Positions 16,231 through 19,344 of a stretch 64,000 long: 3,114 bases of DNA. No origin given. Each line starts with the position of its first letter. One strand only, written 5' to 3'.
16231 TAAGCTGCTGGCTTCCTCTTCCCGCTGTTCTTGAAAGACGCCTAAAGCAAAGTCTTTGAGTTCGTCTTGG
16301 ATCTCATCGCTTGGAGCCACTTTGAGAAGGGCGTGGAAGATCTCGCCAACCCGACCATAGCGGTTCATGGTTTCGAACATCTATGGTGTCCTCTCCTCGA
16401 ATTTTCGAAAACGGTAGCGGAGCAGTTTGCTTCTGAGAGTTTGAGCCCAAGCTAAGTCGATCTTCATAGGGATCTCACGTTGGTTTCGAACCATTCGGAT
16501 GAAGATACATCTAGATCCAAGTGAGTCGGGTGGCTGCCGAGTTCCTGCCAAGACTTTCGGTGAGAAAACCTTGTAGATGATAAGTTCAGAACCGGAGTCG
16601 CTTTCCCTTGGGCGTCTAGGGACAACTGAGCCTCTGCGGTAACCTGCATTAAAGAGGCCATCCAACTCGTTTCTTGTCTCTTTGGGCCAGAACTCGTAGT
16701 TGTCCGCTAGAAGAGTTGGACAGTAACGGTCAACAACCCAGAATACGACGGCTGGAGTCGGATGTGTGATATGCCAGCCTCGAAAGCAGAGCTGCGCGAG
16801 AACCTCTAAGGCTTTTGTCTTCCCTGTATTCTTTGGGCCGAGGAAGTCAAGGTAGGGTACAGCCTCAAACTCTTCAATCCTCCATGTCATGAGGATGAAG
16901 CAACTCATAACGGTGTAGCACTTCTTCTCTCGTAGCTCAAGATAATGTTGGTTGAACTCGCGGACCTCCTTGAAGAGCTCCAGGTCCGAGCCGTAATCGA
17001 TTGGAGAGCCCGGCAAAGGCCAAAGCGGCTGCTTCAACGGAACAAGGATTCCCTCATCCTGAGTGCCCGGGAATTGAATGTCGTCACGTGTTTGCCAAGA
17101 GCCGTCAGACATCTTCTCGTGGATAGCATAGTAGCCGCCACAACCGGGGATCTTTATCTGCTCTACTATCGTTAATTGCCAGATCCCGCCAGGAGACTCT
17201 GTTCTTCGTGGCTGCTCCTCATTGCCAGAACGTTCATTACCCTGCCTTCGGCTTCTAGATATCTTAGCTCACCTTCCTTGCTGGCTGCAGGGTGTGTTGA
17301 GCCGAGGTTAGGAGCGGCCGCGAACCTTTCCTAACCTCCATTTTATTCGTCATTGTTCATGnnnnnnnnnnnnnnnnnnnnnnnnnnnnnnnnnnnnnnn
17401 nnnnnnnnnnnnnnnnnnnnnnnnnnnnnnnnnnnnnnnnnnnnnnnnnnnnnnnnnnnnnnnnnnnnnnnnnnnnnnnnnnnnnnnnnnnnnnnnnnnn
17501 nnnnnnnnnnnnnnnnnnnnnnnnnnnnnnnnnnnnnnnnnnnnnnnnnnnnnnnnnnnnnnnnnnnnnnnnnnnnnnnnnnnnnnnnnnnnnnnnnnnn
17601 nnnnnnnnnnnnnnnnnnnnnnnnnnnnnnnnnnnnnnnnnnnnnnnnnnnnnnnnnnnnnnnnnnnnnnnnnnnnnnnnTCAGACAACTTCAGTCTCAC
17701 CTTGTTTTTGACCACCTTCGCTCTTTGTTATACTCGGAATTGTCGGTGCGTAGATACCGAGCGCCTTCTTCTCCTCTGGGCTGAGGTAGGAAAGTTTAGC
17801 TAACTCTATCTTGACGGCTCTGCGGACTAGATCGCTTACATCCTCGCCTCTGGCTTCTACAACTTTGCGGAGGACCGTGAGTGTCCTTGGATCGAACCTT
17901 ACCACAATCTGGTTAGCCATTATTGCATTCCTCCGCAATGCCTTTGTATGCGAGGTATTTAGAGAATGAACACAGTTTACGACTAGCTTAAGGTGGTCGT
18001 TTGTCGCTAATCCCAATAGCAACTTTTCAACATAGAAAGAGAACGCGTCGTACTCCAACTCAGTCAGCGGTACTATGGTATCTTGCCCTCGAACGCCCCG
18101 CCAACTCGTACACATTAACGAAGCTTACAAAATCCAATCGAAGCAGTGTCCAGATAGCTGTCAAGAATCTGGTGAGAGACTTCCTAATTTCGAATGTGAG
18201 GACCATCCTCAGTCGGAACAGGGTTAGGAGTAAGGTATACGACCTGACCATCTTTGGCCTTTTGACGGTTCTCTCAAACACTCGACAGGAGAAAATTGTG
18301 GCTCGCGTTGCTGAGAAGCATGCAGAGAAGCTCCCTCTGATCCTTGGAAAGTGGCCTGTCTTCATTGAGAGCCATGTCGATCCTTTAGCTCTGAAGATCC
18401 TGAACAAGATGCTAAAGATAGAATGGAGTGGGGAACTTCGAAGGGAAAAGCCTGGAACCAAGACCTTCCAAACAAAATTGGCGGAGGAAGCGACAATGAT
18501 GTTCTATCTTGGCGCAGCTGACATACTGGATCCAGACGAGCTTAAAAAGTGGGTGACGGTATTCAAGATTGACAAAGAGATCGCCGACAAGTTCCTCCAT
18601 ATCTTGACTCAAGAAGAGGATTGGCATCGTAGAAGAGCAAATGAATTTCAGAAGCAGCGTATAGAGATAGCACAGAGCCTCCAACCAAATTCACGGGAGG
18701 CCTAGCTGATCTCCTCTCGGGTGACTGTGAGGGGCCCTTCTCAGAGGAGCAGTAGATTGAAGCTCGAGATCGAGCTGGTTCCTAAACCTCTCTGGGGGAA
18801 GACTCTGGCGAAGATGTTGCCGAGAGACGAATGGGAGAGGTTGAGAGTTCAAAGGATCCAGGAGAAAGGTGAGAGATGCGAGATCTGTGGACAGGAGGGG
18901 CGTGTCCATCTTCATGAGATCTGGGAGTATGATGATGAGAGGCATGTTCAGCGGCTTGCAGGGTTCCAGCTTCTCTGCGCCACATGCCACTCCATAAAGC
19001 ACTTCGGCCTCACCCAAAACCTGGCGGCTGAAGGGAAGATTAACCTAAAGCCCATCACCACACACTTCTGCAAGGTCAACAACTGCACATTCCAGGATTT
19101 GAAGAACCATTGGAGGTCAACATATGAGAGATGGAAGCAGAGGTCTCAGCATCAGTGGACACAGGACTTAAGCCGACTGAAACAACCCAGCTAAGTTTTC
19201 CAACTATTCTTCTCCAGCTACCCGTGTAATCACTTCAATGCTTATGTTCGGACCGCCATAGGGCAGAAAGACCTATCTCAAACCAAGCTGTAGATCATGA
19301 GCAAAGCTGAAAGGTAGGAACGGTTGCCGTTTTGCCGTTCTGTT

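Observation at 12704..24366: Integrated ~11.7 kb element at the tRNA-Gly 3' end with integrase, SF3-like NTPase, RHH proteins, HNH nuclease and Zn-ribbon membrane proteins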

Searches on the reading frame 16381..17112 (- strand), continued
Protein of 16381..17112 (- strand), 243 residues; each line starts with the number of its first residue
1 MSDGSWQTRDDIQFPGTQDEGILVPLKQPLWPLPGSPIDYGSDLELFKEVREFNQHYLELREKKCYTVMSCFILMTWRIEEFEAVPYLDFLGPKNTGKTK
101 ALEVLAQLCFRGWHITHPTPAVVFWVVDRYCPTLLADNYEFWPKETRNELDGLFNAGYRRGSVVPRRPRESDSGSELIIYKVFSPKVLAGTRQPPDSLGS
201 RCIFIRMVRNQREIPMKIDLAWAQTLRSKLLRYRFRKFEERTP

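Call 53: find_encoding_contigs(protein=P0008, flank=10000, max_places=3)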
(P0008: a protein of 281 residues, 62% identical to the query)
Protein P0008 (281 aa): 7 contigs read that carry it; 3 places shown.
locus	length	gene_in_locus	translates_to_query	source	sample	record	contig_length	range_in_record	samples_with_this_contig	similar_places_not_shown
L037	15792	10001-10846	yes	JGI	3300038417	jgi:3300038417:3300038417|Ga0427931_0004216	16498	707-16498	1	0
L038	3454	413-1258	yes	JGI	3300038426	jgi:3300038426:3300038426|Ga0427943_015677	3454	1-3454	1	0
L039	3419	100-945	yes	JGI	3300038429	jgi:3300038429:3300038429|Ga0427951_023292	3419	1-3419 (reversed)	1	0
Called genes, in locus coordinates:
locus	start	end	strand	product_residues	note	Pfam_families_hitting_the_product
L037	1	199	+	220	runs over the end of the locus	PF01411:tRNA-synt_2c, PF07973:tRNA_SAD (weak)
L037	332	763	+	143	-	-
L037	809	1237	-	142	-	-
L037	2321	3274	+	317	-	-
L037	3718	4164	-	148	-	PF01467:CTP_transf_like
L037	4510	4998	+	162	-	-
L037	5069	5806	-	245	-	PF01925:TauE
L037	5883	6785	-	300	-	-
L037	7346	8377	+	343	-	-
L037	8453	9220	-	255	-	PF22381:Staph_reg_Sar_Rot (faint)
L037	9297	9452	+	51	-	-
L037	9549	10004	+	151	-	-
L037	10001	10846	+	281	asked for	-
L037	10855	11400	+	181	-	-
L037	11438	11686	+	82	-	-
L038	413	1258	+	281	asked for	-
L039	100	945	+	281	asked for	-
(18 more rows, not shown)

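Call 56: search_protein_families(library=pfam, max_evalue=0.01, proteins=[L030:3376-6609:+, L031:2376-4925:+])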
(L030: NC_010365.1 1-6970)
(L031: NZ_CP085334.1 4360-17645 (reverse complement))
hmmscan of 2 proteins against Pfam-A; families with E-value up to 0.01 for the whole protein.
L030:3376-6609:+ (1077 aa): 1 family
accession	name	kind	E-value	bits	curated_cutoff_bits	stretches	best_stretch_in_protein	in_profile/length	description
PF16793.10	RepB_primase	-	0.00015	22.1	24.3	1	126-202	76-148/186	RepB DNA-primase N-terminal domain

L031:2376-4925:+ (849 aa): 1 family
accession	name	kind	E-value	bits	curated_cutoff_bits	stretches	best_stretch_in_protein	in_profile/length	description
PF22763.1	NrS1-1_pol-like_HBD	-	1.5e-30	105.2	27.9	1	252-315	1-64/64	NrS-1 polymerase HBD domain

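Call 65: search_protein_families(library=padloc, max_evalue=0.01, proteins=[window:16381-17112:-])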
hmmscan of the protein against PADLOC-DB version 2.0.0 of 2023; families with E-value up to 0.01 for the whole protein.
window:16381-17112:- (243 aa): 0 families

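Call 75: fold_search(model_id=the predicted structure, library=viral)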
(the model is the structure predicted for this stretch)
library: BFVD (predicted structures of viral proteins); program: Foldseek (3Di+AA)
matches with E <= 10: 1279; with E <= 0.001: 344
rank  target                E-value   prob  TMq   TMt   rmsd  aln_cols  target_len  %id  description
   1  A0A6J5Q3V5            1.0e-15  1.00  0.76  0.21   3.5       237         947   18  Archaeal primase DnaG/twinkle, TOPRIM domain [uncultured Caudovirales phage]
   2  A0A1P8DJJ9            2.2e-15  1.00  0.69  0.72   3.2       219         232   22  (no name in the UniProt tables at hand)
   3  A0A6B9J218            2.2e-12  1.00  0.71  0.21   2.5       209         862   22  (no name in the UniProt tables at hand)
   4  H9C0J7                3.2e-09  1.00  0.59  0.19   4.3       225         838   15  (no name in the UniProt tables at hand)
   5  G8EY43                3.5e-08  1.00  0.61  0.24   4.7       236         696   16  Uncharacterized protein [Synechococcus phage S-CAM8]
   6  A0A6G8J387            1.1e-07  1.00  0.49  0.25   7.2       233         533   16  Uncharacterized protein [Thermoproteus spherical piliferous virus 1]
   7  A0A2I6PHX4            1.9e-07  1.00  0.47  0.15   5.9       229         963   14  RNA polymerase-binding transcription factor [Pseudomonas phage PMBT3]
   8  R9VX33                2.5e-07  1.00  0.51  0.22   6.1       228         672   14  DNA primase [Flavobacterium phage 6H]
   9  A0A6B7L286            7.4e-07  1.00  0.49  0.18  17.8       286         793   12  (no name in the UniProt tables at hand)
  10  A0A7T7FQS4            8.9e-07  1.00  0.44  0.42   7.0       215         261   12  Non-capsid protein [Macrobrachium rosenbergii bidensovirus]
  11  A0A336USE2            1.4e-06  1.00  0.42  0.20   6.5       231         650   17  (no name in the UniProt tables at hand)
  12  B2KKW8                2.4e-06  1.00  0.39  0.19   9.5       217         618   16  Replication protein E1 [Ursus maritimus papillomavirus 1]
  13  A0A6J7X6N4            3.0e-06  1.00  0.55  0.30   5.1       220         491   18  ATP-binding protein [uncultured Caudovirales phage]
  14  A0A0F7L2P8            3.4e-06  1.00  0.55  0.39   4.5       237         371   12  DUF3987 domain-containing protein [uncultured marine virus]
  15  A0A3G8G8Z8            3.6e-06  1.00  0.52  0.23   5.4       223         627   12  (no name in the UniProt tables at hand)
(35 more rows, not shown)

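Call 76: fold_search(model_id=the predicted structure, library=pdb)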
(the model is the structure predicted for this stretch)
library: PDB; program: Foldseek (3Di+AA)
matches with E <= 10: 1309; with E <= 0.001: 174
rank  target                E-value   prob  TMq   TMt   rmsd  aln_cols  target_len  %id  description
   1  2v9p_F                4.7e-06  1.00  0.42  0.39   6.0       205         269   15  Crystal structure of papillomavirus E1 hexameric helicase DNA-free form (released 2007-10-02)
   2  2gxa_E                6.3e-06  1.00  0.44  0.40   6.1       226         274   15  Crystal structure of papillomavirus E1 hexameric helicase with ssDNA and MgADP (released 2006-07-25)
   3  7apd_C                7.2e-06  1.00  0.43  0.38   6.5       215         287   20  Bovine Papillomavirus E1 DNA helicase-replication fork complex (released 2021-11-17)
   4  9rqt_d                8.6e-06  1.00  0.43  0.39   6.8       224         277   11  Heptameric AAV2 Rep40-dsDNA (ITR) complex in presence of ATPgS (released 2026-02-04)
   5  2v9p_E                1.5e-05  1.00  0.42  0.39   6.3       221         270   18  Crystal structure of papillomavirus E1 hexameric helicase DNA-free form (released 2007-10-02)
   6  1tue_D                2.2e-05  1.00  0.41  0.47   6.5       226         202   15  The X-ray Structure of the Papillomavirus Helicase in Complex with its Molecular Matchmaker E2 (released 2004-08-24)
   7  9bu7_G                2.6e-05  1.00  0.43  0.39   7.5       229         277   11  Cryo-EM Structure of AAV2 Rep68 bound to integration site AAVS1: Insights into the mechanism of DNA melting. (released 2025-02-12)
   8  8efv_A                3.1e-05  1.00  0.43  0.34   4.2       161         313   14  Structure of single homo-hexameric Holliday junction ATP-dependent DNA helicase RuvB motor (released 2023-05-10)
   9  7sgz_D                3.3e-05  1.00  0.38  0.29  12.7       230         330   14  Structure of the yeast Rad24-RFC loader bound to DNA and the closed 9-1-1 clamp (released 2022-03-23)
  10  1s9h_A                3.3e-05  1.00  0.44  0.40   6.3       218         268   10  Crystal Structure of Adeno-associated virus Type 2 Rep40 (released 2004-05-25)
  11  9bc5_C                3.3e-05  1.00  0.41  0.24   7.1       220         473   13  AAV-2 Rep68-AAVS1 heptameric complex (released 2025-02-12)
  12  2v9p_J                3.5e-05  1.00  0.43  0.40   5.8       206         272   15  Crystal structure of papillomavirus E1 hexameric helicase DNA-free form (released 2007-10-02)
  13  7pbl_D                3.7e-05  1.00  0.43  0.35   4.7       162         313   13  RuvAB branch migration motor complexed to the Holliday junction - RuvB AAA+ state s1 [t2 dataset] (released 2022-09-14)
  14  2v9p_A                4.2e-05  1.00  0.44  0.40   5.7       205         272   17  Crystal structure of papillomavirus E1 hexameric helicase DNA-free form (released 2007-10-02)
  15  7p30_2                4.8e-05  1.00  0.49  0.22   7.2       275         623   12  3.0 A resolution structure of a DNA-loaded MCM double hexamer (released 2022-02-02)
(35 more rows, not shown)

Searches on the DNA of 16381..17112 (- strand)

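Call 55: search_rna_families(sources=[L032, L036, L037, L011, L013], threshold=gathering)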
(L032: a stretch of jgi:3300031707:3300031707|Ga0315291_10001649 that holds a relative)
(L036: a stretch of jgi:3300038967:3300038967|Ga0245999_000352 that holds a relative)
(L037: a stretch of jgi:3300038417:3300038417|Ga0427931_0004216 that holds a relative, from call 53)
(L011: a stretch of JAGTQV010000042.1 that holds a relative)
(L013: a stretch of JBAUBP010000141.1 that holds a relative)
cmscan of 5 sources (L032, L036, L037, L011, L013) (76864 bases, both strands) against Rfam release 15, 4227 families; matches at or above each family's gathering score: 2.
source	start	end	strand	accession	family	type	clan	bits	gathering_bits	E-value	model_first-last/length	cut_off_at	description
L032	18996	19067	+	RF01734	Fluoride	Cis-reg; riboswitch;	-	52.4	34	1.4e-11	1-64/64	no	Fluoride riboswitch aptamer (crcB RNA motif)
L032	18222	18292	-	RF01734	Fluoride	Cis-reg; riboswitch;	-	43.2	34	1.5e-08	1-64/64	no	Fluoride riboswitch aptamer (crcB RNA motif)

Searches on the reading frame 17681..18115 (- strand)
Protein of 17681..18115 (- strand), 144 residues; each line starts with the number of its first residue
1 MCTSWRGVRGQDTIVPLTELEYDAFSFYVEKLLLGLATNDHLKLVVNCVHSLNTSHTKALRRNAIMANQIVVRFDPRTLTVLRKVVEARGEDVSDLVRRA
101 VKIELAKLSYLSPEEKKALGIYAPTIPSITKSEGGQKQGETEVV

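Call 10: search_protein_families(library=pfam, max_evalue=0.1, proteins=[window:17681-18115:-])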
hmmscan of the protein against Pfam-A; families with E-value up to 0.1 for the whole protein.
window:17681-18115:- (144 aa): 2 families
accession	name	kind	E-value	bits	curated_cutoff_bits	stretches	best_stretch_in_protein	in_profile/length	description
PF04003.17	Utp12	-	0.035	14.6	31.5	1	37-99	38-97/107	Dip2/Utp12 Family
PF10784.15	Plasmid_stab_B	-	0.083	13.2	25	0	43-84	16-57/72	Plasmid stability protein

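Call 12: search_protein_families(library=phrogs, max_evalue=0.01, proteins=[window:17681-18115:-])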
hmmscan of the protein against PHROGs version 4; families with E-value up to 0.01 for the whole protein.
window:17681-18115:- (144 aa): 1 family
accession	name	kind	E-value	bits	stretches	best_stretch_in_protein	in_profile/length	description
phrog_28253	-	unknown function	0.0012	19.7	1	55-114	9-75/77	-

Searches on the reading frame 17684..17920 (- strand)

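Call 79: search_protein_families(library=pfam, max_evalue=10, proteins=[window:17684-17920:-])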
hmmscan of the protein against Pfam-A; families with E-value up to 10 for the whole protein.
seq(79 aa): 2 families
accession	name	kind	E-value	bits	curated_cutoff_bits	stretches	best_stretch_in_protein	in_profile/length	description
PF07704.17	PSK_trans_fac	-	0.1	14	28.3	1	10-45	7-42/82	Rv0623-like transcription factor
PF19807.5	DUF6290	-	0.13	12.9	27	1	5-36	4-35/72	Family of unknown function (DUF6290)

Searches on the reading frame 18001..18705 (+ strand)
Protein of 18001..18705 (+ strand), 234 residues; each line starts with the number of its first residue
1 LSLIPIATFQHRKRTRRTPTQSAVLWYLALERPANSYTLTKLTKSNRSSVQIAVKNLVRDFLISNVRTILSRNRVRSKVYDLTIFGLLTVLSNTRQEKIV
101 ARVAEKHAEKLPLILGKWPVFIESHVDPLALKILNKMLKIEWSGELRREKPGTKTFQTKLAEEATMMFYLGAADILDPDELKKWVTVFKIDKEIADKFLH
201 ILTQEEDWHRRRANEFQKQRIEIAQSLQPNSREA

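Call 10: search_protein_families(library=pfam, max_evalue=0.1, proteins=[window:18001-18705:+])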
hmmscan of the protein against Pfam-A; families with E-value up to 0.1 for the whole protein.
window:18001-18705:+ (234 aa): 1 family
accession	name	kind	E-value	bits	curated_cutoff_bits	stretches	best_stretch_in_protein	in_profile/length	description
PF12802.13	MarR_2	-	0.062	13.9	27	0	18-60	4-47/61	MarR family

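Call 12: search_protein_families(library=phrogs, max_evalue=0.01, proteins=[window:18001-18705:+])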
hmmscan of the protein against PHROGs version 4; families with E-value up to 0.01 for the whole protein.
window:18001-18705:+ (234 aa): 0 families

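Call 32: search_protein_families(library=ncbifam, max_evalue=0.01, proteins=[window:18001-18705:+])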
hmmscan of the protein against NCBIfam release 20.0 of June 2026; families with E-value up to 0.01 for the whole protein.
window:18001-18705:+ (234 aa): 0 families

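Call 65: search_protein_families(library=padloc, max_evalue=0.01, proteins=[window:18001-18705:+])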
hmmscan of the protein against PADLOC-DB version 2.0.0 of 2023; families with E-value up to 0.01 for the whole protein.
window:18001-18705:+ (234 aa): 0 families

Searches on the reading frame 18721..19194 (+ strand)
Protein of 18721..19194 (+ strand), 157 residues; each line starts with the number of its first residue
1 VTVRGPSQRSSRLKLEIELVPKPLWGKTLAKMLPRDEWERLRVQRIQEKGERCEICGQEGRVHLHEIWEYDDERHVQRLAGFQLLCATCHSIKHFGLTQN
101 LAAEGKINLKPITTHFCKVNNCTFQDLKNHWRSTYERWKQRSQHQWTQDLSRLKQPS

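Call 10: search_protein_families(library=pfam, max_evalue=0.1, proteins=[window:18721-19194:+])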
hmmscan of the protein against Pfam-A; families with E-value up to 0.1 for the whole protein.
window:18721-19194:+ (157 aa): 1 family
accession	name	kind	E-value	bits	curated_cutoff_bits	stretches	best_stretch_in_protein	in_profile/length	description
PF01844.29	HNH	-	0.031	14.9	21.4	0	53-94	1-45/47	HNH endonuclease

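Call 12: search_protein_families(library=phrogs, max_evalue=0.01, proteins=[window:18721-19194:+])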
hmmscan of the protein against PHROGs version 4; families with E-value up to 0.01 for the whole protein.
window:18721-19194:+ (157 aa): 12 families
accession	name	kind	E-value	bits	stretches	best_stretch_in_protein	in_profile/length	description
phrog_5200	-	DNA, RNA and nucleotide metabolism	6.9e-30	105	1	13-154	3-141/154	HNH endonuclease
phrog_119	-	DNA, RNA and nucleotide metabolism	7.3e-08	32.6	1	22-144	175-309/443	HNH endonuclease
phrog_4234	-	DNA, RNA and nucleotide metabolism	5.7e-06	27.1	1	37-130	15-117/130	HNH endonuclease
phrog_2255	-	DNA, RNA and nucleotide metabolism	3.3e-05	24.5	1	40-110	101-185/211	HNH endonuclease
phrog_30443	-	DNA, RNA and nucleotide metabolism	4.6e-05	24.8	1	33-92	44-103/121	HNH endonuclease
phrog_4581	-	head and packaging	4.8e-05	23.9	1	36-94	51-109/395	terminase small subunit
phrog_144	-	DNA, RNA and nucleotide metabolism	6.3e-05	23.7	1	36-94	70-133/175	HNH endonuclease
phrog_8048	-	DNA, RNA and nucleotide metabolism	0.00014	22.2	1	37-95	163-227/273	HNH endonuclease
phrog_333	-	DNA, RNA and nucleotide metabolism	0.0002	22.5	1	35-93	18-78/138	HNH endonuclease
phrog_5956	-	DNA, RNA and nucleotide metabolism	0.0005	20.7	1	31-98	40-112/138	HNH endonuclease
phrog_8446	-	DNA, RNA and nucleotide metabolism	0.002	18.8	1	36-91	126-193/211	HNH endonuclease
phrog_7566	-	unknown function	0.0069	17.6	0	46-103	8-66/96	-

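Call 32: search_protein_families(library=ncbifam, max_evalue=0.01, proteins=[window:18721-19194:+])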
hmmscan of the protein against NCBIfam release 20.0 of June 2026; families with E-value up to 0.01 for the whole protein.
window:18721-19194:+ (157 aa): 0 families

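Call 65: search_protein_families(library=padloc, max_evalue=0.01, proteins=[window:18721-19194:+])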
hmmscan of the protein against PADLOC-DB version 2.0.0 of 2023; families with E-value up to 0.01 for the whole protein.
window:18721-19194:+ (157 aa): 0 families
